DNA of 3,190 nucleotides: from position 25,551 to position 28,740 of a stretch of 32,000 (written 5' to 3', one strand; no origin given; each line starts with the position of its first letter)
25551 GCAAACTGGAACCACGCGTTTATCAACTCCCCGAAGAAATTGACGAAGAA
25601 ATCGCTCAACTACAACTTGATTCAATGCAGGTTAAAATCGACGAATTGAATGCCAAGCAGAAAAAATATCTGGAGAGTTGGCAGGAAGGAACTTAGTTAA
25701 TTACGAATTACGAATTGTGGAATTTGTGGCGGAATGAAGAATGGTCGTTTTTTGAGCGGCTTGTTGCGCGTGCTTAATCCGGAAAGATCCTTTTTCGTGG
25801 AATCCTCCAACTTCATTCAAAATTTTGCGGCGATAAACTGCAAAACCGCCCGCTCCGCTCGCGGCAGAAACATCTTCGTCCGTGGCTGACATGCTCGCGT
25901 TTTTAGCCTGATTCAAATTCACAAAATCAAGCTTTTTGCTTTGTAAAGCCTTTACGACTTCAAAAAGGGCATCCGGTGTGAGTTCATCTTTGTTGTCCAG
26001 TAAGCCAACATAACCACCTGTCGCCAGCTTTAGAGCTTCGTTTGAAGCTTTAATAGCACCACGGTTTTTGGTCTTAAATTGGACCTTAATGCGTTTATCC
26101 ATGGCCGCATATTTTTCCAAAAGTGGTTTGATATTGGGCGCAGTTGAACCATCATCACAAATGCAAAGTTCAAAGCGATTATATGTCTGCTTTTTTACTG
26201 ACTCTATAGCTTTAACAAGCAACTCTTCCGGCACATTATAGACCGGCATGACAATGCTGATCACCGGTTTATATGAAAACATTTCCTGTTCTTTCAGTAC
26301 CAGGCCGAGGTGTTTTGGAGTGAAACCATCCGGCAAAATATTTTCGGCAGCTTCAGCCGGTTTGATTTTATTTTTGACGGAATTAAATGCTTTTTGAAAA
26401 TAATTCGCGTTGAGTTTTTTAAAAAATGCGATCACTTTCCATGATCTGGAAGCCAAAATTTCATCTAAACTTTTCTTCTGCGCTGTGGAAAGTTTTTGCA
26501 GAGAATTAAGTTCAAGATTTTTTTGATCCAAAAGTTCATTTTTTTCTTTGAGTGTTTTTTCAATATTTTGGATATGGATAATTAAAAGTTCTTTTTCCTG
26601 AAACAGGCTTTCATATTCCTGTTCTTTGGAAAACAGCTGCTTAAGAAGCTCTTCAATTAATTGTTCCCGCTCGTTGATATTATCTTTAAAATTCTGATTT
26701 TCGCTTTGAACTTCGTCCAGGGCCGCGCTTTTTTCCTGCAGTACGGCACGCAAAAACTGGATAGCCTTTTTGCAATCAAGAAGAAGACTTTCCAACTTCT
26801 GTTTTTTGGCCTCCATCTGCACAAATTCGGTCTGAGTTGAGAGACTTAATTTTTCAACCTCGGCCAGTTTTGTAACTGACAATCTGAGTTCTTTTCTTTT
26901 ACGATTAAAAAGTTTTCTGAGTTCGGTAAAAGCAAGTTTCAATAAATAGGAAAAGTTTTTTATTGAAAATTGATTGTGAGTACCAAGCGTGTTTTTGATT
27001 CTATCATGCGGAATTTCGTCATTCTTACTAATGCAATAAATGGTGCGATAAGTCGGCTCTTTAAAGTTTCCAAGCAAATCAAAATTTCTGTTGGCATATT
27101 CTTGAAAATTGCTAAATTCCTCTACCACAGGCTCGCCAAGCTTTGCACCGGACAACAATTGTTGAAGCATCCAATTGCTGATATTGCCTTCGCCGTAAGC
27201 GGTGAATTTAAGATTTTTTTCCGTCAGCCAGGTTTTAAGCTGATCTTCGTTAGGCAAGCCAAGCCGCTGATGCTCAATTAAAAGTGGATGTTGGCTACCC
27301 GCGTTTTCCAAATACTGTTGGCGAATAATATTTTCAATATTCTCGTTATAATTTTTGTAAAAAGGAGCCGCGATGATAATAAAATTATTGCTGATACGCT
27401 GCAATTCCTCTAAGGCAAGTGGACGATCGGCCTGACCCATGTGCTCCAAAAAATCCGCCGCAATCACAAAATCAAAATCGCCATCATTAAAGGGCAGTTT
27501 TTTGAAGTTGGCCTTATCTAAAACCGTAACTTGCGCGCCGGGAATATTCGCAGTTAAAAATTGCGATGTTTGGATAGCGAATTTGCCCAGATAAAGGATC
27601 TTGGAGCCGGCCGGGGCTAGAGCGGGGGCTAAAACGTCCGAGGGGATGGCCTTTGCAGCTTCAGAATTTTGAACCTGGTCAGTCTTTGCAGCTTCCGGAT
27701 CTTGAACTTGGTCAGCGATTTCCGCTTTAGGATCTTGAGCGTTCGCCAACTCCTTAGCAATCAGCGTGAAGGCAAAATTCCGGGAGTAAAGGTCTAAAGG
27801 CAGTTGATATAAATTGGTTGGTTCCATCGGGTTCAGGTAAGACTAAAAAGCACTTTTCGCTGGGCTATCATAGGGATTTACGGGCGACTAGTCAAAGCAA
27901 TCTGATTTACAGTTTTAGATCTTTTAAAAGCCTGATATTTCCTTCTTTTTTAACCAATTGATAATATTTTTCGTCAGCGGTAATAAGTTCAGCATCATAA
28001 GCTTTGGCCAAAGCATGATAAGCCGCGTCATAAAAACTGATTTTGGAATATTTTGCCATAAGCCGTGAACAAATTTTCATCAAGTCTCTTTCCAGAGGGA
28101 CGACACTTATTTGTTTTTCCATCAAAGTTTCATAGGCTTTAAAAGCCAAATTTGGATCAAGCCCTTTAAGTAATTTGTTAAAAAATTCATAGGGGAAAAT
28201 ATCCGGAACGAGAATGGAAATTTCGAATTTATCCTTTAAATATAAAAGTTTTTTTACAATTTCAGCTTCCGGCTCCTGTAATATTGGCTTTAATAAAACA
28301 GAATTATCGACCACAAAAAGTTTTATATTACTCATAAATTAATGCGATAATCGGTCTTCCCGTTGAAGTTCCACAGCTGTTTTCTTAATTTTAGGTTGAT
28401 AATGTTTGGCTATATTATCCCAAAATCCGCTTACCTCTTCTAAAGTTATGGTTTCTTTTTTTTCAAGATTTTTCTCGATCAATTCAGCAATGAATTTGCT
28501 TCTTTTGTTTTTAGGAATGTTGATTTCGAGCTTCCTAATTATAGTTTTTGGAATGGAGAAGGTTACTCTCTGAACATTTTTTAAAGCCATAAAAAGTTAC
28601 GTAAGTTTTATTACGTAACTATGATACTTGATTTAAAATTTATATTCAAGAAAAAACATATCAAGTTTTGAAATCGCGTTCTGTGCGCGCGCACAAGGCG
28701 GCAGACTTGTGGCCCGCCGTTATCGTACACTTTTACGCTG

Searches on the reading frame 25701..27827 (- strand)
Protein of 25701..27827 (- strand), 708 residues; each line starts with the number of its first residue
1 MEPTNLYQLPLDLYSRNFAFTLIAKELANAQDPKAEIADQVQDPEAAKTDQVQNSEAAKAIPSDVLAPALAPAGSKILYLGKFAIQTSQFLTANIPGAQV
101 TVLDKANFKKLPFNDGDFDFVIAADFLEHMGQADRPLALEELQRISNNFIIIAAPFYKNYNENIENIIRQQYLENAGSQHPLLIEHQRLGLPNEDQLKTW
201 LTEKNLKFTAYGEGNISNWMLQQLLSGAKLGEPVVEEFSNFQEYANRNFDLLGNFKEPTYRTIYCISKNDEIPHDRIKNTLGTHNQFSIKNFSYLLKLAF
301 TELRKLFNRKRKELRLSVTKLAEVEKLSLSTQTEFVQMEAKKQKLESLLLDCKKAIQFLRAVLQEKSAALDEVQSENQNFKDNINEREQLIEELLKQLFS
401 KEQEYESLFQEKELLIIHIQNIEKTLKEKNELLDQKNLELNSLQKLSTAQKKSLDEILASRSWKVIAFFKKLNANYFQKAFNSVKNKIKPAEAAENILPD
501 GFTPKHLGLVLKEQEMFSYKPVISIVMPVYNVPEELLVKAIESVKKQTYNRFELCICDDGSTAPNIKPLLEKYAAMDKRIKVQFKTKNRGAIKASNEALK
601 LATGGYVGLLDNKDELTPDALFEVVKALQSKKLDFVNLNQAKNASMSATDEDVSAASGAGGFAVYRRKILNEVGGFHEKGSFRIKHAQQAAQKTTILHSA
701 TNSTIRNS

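Call 9: search_protein_families(library=pfam, proteins=[window:25701-27827:-], max_evalue=0.01)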
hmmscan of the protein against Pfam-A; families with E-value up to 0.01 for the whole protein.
window:25701-27827:- (708 aa): 5 families
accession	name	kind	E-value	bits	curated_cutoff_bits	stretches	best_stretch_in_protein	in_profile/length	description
PF00535.33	Glycos_transf_2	-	1.9e-27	96.7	23.3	1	524-641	1-116/168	Glycosyl transferase family 2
PF08241.18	Methyltransf_11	-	2.8e-06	28.3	21.2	1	96-145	39-86/95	Methyltransferase domain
PF13641.12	Glyco_tranf_2_3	-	3e-06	27.9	27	1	523-641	3-124/230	Glycosyltransferase like family 2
PF13649.12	Methyltransf_25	-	0.00022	22.3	27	1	104-145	51-92/97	Methyltransferase domain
PF10111.15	Glyco_tranf_2_2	-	0.00034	20.6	27.3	1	524-634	1-112/276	Glycosyltransferase like family 2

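Call 27: find_homologous_proteins(query=window:25701-27827:-, max_evalue=1e-20)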
Query window:25701-27827:- (708 aa): 4 proteins with E <= 1e-20 among 8000 candidates.
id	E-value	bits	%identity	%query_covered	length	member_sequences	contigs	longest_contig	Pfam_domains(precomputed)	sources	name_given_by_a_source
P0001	0.0e+0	1545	100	100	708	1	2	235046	PF13641.13,PF00535.33,PF08241.19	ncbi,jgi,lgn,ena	ncbi:MAG: glycosyltransferase [Candidatus Gracilibacteria bacterium]|jgi:hypothetical protein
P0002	0.0e+0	1069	76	96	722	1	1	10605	PF00535.33,PF08241.19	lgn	-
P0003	8.6e-180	618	49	95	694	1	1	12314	PF13641.13,PF00535.33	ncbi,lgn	-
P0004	1.7e-173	597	47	94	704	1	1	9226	PF00535.33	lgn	-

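Call 29: find_encoding_contigs(protein=P0002, flank=10000, max_places=4)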
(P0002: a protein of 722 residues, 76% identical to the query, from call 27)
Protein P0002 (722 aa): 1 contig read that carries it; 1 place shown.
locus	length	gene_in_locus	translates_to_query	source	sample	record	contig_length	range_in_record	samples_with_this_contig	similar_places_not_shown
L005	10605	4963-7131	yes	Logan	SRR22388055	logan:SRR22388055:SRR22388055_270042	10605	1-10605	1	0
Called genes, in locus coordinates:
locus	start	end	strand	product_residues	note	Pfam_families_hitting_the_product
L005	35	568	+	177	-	PF13431:TPR_17 (faint), PF13371:TPR_9 (faint), PF13424:TPR_12 (faint), PF07719:TPR_2 (faint), PF13181:TPR_8 (faint), PF13428:TPR_14 (faint), PF13174:TPR_6 (faint), PF14559:TPR_19 (weak), +1 more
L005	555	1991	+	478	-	PF00395:SLH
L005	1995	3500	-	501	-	-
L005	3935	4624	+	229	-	PF06414:Zeta_toxin, PF13671:AAA_33 (weak)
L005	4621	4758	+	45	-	-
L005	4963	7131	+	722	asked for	PF08241:Methyltransf_11 (weak), PF00535:Glycos_transf_2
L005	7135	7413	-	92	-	PF07927:HicA_toxin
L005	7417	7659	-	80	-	PF15919:HicB_lk_antitox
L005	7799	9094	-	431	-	PF05221:AdoHcyase, PF02826:2-Hacid_dh_C (weak), PF00670:AdoHcyase_NAD, PF07991:KARI_N (weak)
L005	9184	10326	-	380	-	PF00438:S-AdoMet_synt_N, PF02772:S-AdoMet_synt_M, PF02773:S-AdoMet_synt_C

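Call 30: find_encoding_contigs(protein=P0001, flank=10000, max_places=6)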
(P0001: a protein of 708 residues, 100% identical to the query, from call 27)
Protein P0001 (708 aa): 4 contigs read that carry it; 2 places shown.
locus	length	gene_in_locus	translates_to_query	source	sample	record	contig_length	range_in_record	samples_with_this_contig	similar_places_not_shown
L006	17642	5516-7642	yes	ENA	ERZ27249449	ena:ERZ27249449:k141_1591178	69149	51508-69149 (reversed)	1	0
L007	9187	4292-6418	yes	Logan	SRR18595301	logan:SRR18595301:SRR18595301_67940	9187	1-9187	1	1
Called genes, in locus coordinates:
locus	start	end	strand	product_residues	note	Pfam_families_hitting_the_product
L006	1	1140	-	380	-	?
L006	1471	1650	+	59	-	-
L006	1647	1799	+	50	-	-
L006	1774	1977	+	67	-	-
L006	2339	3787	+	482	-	PF04326:SLFN_AlbA_2, PF13749:HATPase_c_4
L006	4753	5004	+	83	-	-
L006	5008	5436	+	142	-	PF01850:PIN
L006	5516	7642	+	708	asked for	PF08241:Methyltransf_11 (weak), PF00535:Glycos_transf_2, PF13641:Glyco_tranf_2_3 (faint)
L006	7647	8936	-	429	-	PF05221:AdoHcyase, PF02826:2-Hacid_dh_C (weak), PF00670:AdoHcyase_NAD, PF07991:KARI_N (weak)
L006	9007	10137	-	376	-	PF00438:S-AdoMet_synt_N, PF02772:S-AdoMet_synt_M, PF02773:S-AdoMet_synt_C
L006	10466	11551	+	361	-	PF00535:Glycos_transf_2, PF13641:Glyco_tranf_2_3, PF13632:Glyco_trans_2_3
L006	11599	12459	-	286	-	PF02578:Cu-oxidase_4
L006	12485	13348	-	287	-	PF01256:Carb_kinase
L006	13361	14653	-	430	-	PF03952:Enolase_N, PF00113:Enolase_C, PF13378:MR_MLE_C (weak)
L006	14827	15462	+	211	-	PF13483:Lactamase_B_3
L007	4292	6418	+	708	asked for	PF08241:Methyltransf_11 (weak), PF00535:Glycos_transf_2, PF13641:Glyco_tranf_2_3 (faint)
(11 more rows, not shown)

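Call 37: find_encoding_contigs(protein=P0003, flank=10000, max_places=4)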
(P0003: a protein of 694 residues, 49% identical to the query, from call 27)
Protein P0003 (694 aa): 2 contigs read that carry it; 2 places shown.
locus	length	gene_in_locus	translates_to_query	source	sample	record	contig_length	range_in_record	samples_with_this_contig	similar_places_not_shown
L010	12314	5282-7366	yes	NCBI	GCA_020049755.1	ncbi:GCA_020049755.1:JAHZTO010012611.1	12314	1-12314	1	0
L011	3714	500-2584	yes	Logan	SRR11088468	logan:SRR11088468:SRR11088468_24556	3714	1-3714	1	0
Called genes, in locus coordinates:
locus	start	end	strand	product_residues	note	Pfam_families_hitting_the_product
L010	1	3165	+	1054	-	?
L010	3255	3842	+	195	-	PF07719:TPR_2 (faint)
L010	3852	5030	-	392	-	-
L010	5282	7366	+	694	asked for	PF13641:Glyco_tranf_2_3 (faint), PF00535:Glycos_transf_2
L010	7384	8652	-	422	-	PF05221:AdoHcyase, PF00670:AdoHcyase_NAD, PF02826:2-Hacid_dh_C (weak), PF07991:KARI_N (weak)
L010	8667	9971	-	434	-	PF00438:S-AdoMet_synt_N, PF02772:S-AdoMet_synt_M, PF02773:S-AdoMet_synt_C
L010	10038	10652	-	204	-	PF00395:SLH (weak)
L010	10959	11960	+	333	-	-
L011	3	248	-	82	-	?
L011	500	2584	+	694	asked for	PF13641:Glyco_tranf_2_3 (faint), PF00535:Glycos_transf_2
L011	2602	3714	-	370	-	?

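Call 38: find_encoding_contigs(protein=P0004, flank=10000, max_places=4)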
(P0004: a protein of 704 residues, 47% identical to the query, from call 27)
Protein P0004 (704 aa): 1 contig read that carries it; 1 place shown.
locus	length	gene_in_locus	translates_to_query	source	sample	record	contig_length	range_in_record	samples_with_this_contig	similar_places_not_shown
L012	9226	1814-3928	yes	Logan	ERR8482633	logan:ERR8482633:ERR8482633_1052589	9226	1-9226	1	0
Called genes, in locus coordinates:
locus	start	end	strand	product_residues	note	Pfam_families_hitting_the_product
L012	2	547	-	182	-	?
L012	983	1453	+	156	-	PF01850:PIN, PF16289:PIN_12 (weak)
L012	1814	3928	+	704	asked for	PF00535:Glycos_transf_2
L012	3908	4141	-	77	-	PF07927:HicA_toxin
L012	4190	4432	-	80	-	PF15919:HicB_lk_antitox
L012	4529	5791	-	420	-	PF05221:AdoHcyase, PF00670:AdoHcyase_NAD, PF02826:2-Hacid_dh_C (weak), PF07991:KARI_N (weak)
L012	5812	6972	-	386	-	PF00438:S-AdoMet_synt_N, PF02772:S-AdoMet_synt_M, PF02773:S-AdoMet_synt_C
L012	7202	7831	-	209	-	PF00395:SLH (weak)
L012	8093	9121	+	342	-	-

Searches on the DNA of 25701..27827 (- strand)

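Call 84: search_rna_families(source=L005, start=3450, end=4000, threshold=evalue, max_evalue=5)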
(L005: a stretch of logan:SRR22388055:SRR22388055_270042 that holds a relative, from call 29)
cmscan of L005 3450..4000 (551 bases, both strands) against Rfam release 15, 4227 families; matches with E-value up to 5: 2.
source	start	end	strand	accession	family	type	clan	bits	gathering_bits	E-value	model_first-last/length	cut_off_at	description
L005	3488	3516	-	RF00480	HIV_FE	Cis-reg; frameshift_element;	-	20.3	45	2.2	1-52/52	no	HIV Ribosomal frameshift signal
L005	3644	3743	+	RF01501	Afu_199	Gene; snRNA; snoRNA; CD-box;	-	16.9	45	1.6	1-77/77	no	A. fimigatus snoRNA Afu_199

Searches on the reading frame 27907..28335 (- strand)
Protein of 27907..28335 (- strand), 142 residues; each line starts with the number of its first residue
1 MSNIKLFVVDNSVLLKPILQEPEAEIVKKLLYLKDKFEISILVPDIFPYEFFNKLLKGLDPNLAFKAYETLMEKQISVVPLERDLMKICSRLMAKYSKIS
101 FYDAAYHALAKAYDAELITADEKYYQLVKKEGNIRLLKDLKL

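Call 9: search_protein_families(library=pfam, proteins=[window:27907-28335:-], max_evalue=0.01)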
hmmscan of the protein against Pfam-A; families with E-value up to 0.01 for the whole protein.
window:27907-28335:- (142 aa): 1 family
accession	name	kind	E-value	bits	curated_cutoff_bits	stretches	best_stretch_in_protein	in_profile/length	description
PF01850.27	PIN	-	5.1e-15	56.6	23.6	1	8-127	2-117/120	PIN domain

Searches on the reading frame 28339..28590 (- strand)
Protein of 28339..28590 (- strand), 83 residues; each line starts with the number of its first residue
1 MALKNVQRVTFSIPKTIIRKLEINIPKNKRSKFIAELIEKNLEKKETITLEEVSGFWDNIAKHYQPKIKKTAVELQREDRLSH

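Call 9: search_protein_families(library=pfam, proteins=[window:28339-28590:-], max_evalue=0.01)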
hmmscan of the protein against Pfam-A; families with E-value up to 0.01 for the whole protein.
window:28339-28590:- (83 aa): 1 family
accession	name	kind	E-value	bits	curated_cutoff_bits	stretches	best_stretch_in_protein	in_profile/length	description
PF13092.12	CENP-L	-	0.0095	15.7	24.4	0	8-66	192-246/307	Centromere protein L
